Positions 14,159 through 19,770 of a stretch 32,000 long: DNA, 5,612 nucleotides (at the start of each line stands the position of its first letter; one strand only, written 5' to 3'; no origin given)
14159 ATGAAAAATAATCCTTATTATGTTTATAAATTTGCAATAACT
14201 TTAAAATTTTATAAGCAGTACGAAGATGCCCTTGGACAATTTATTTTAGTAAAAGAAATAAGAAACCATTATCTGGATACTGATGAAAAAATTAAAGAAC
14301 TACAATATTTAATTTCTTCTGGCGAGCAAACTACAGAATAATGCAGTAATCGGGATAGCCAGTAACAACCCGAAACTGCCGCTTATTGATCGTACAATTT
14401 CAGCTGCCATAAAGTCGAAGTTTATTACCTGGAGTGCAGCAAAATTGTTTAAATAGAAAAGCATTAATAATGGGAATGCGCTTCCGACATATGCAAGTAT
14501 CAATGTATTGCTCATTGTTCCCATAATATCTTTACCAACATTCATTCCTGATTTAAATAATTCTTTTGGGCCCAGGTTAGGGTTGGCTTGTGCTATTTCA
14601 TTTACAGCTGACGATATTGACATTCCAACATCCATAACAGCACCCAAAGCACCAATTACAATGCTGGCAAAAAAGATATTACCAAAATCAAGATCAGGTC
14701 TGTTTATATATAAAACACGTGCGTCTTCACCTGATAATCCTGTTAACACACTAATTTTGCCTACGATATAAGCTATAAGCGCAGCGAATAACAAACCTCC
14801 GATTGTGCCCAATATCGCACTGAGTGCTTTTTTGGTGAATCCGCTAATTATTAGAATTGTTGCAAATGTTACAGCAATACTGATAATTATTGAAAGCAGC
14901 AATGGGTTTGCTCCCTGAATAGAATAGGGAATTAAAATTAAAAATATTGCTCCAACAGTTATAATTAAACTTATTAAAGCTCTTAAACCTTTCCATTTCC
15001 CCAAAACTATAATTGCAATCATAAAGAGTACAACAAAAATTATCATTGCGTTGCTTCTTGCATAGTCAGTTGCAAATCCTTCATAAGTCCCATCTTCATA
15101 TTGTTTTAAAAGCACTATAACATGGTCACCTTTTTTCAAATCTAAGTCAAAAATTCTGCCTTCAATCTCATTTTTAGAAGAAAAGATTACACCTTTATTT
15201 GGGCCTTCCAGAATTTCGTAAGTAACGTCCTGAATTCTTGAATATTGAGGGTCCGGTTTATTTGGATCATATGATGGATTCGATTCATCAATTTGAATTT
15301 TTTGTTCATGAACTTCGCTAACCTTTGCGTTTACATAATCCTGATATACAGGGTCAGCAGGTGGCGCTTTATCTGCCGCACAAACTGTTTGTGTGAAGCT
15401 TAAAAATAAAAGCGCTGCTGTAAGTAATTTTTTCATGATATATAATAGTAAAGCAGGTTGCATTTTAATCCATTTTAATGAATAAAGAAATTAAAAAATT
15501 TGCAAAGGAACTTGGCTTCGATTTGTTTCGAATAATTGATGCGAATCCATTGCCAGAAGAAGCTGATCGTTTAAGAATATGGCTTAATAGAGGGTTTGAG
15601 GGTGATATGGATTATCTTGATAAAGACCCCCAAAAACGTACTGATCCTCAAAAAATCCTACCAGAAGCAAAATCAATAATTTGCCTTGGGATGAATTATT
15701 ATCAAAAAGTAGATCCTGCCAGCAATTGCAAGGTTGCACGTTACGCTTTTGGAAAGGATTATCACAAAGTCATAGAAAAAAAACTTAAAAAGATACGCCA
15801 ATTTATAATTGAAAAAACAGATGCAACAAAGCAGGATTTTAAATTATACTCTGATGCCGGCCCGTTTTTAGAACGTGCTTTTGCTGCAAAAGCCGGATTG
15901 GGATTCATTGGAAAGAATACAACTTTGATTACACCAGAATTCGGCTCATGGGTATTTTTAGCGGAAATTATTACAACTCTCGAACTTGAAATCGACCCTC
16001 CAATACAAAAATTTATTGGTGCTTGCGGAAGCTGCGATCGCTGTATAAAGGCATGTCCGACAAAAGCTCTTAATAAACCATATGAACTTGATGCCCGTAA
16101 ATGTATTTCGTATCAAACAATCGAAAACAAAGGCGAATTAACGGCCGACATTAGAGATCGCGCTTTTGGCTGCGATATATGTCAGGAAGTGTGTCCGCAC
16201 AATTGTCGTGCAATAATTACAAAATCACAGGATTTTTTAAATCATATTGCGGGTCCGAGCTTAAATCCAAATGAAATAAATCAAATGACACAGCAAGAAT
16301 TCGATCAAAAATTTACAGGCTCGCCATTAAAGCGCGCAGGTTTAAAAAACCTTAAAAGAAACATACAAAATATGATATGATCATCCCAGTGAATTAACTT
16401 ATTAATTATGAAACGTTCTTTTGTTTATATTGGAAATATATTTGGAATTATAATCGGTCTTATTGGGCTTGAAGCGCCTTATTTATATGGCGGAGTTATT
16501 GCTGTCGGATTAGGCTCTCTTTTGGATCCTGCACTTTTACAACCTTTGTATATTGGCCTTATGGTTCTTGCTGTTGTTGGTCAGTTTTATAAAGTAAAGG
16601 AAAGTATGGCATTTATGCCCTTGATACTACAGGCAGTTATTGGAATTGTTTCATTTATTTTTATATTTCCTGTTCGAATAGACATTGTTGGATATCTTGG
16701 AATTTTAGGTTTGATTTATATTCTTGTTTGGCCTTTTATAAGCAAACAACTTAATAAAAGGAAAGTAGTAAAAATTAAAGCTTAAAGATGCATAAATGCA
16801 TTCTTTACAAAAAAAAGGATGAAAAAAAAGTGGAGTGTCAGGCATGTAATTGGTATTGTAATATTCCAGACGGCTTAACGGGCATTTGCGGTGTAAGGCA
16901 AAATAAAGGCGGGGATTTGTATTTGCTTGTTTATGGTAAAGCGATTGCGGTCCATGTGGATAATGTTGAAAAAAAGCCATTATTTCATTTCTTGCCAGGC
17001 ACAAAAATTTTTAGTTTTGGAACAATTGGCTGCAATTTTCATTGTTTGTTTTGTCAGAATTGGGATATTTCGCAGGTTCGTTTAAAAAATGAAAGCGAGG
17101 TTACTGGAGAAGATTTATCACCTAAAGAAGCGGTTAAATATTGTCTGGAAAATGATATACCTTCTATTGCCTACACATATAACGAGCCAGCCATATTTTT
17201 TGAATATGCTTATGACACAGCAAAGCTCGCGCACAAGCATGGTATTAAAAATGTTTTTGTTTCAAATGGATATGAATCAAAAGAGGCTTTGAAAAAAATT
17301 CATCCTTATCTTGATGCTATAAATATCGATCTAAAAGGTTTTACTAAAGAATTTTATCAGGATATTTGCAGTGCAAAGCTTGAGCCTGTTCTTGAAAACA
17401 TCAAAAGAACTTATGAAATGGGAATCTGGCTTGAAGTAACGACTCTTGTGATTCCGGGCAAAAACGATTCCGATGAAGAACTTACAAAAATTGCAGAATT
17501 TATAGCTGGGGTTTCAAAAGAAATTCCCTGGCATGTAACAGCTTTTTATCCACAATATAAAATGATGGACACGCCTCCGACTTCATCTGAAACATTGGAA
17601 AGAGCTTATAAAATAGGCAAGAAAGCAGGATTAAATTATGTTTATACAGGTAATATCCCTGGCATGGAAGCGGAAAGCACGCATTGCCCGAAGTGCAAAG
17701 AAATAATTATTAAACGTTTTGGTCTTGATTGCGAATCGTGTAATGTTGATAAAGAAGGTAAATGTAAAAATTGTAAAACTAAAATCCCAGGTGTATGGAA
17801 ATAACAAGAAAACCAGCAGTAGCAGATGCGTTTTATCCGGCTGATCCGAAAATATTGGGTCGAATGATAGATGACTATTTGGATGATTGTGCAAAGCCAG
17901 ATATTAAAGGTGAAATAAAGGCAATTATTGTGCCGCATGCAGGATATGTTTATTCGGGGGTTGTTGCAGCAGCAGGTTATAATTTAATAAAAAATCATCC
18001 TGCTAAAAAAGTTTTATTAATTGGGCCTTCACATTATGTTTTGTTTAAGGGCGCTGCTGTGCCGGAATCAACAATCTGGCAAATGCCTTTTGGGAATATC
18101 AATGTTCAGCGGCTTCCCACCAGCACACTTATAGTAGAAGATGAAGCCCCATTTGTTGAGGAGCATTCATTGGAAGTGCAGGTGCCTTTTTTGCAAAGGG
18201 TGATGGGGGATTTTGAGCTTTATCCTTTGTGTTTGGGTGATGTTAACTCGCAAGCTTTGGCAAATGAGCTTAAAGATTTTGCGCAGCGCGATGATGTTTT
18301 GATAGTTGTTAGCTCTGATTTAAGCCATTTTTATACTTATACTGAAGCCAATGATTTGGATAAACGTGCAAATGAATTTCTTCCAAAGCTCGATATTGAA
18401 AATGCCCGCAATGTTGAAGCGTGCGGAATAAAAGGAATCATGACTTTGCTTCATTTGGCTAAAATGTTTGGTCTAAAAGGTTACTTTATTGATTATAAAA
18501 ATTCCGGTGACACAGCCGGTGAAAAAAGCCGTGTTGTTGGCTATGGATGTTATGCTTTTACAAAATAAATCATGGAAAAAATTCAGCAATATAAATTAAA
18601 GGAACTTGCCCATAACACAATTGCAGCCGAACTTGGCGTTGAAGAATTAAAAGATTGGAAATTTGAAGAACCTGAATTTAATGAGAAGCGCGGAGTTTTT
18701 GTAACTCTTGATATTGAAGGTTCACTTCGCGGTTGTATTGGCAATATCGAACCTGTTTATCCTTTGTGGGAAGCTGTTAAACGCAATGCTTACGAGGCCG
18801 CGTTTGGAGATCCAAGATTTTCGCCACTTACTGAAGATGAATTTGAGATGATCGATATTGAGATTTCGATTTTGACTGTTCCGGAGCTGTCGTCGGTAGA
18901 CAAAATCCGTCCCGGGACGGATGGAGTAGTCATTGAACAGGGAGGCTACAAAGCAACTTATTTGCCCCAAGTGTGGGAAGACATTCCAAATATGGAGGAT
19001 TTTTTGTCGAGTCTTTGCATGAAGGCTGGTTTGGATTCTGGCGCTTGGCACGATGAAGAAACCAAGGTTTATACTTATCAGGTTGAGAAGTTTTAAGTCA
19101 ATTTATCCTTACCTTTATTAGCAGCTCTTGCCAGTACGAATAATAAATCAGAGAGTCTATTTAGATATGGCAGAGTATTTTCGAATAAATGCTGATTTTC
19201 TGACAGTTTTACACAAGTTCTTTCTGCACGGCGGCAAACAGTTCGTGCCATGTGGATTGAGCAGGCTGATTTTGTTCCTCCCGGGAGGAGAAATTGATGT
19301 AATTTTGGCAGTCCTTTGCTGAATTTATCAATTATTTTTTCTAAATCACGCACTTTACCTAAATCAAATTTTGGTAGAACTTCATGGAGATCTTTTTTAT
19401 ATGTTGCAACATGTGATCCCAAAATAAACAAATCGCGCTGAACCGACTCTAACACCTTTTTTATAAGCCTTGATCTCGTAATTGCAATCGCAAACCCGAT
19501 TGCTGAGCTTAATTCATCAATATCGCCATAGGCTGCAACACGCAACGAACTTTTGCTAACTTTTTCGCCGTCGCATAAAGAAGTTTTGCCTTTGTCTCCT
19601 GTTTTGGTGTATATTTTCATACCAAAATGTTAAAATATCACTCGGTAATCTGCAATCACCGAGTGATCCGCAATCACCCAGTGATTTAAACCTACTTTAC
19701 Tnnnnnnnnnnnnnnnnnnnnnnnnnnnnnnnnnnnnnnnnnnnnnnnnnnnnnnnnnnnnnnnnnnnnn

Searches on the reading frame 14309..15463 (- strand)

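Call 16: search_protein_families(library=pfam, proteins=[window:14309-15463:-], max_evalue=0.0001)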
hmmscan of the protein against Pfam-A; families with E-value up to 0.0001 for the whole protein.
window:14309-15463:- (384 aa): 1 family
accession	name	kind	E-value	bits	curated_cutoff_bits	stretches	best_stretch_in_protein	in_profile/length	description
PF07907.16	YibE_F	-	1e-84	284.3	27.2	1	141-378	2-240/241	YibE/F-like protein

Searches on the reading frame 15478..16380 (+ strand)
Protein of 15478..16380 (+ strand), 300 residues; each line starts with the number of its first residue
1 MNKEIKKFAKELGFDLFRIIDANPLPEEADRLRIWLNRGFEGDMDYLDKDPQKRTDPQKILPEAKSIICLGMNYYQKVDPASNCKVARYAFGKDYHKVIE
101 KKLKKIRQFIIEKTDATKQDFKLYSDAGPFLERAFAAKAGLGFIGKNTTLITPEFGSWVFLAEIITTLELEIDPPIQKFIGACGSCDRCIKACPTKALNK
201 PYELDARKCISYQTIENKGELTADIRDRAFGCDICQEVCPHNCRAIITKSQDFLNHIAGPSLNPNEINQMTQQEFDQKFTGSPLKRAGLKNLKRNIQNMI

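Call 16: search_protein_families(library=pfam, proteins=[window:15478-16380:+], max_evalue=0.0001)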
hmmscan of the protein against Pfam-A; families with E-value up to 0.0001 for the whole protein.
window:15478-16380:+ (300 aa): 4 families
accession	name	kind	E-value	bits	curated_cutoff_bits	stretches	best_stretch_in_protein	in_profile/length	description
PF08331.15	QueG_DUF1730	-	9.7e-21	73.9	25.1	1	54-126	1-76/77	Epoxyqueuosine reductase QueG, DUF1730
PF13484.11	Fer4_16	-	3.8e-18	66.4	30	1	183-242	2-66/66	4Fe-4S double cluster binding domain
PF12838.12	Fer4_7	-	1.2e-05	26.1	27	1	183-243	2-52/52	4Fe-4S dicluster domain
PF14697.11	Fer4_21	-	2.5e-05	24.7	35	0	210-243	19-56/59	4Fe-4S dicluster domain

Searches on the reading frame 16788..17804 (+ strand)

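Call 16: search_protein_families(library=pfam, proteins=[window:16788-17804:+], max_evalue=0.0001)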
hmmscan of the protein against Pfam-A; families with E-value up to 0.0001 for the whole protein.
window:16788-17804:+ (338 aa): 1 family
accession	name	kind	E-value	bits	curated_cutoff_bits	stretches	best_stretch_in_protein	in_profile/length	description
PF04055.27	Radical_SAM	-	1.4e-22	81.1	29.5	1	79-232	4-162/166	Radical SAM superfamily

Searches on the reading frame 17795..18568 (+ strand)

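Call 17: search_protein_families(library=pfam, proteins=[window:17795-18568:+], max_evalue=0.0001)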
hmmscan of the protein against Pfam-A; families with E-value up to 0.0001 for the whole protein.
window:17795-18568:+ (257 aa): 1 family
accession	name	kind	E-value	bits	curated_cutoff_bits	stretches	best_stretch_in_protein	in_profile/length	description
PF01875.22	Memo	-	1.5e-48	165.8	27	1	6-251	1-266/269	Memo-like protein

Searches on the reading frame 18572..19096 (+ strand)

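Call 17: search_protein_families(library=pfam, proteins=[window:18572-19096:+], max_evalue=0.0001)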
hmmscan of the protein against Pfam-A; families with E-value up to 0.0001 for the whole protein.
window:18572-19096:+ (174 aa): 1 family
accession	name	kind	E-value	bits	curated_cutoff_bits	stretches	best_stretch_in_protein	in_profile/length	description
PF01871.22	AMMECR1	-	3.8e-52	176.6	25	1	11-174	2-168/168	AMMECR1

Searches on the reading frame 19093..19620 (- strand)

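Call 17: search_protein_families(library=pfam, proteins=[window:19093-19620:-], max_evalue=0.0001)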
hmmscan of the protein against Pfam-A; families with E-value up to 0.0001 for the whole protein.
window:19093-19620:- (175 aa): 1 family
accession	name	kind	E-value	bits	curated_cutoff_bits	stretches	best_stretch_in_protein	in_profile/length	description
PF01923.23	Cob_adeno_trans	-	1.3e-57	195.1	24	1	3-166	1-170/171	Cobalamin adenosyltransferase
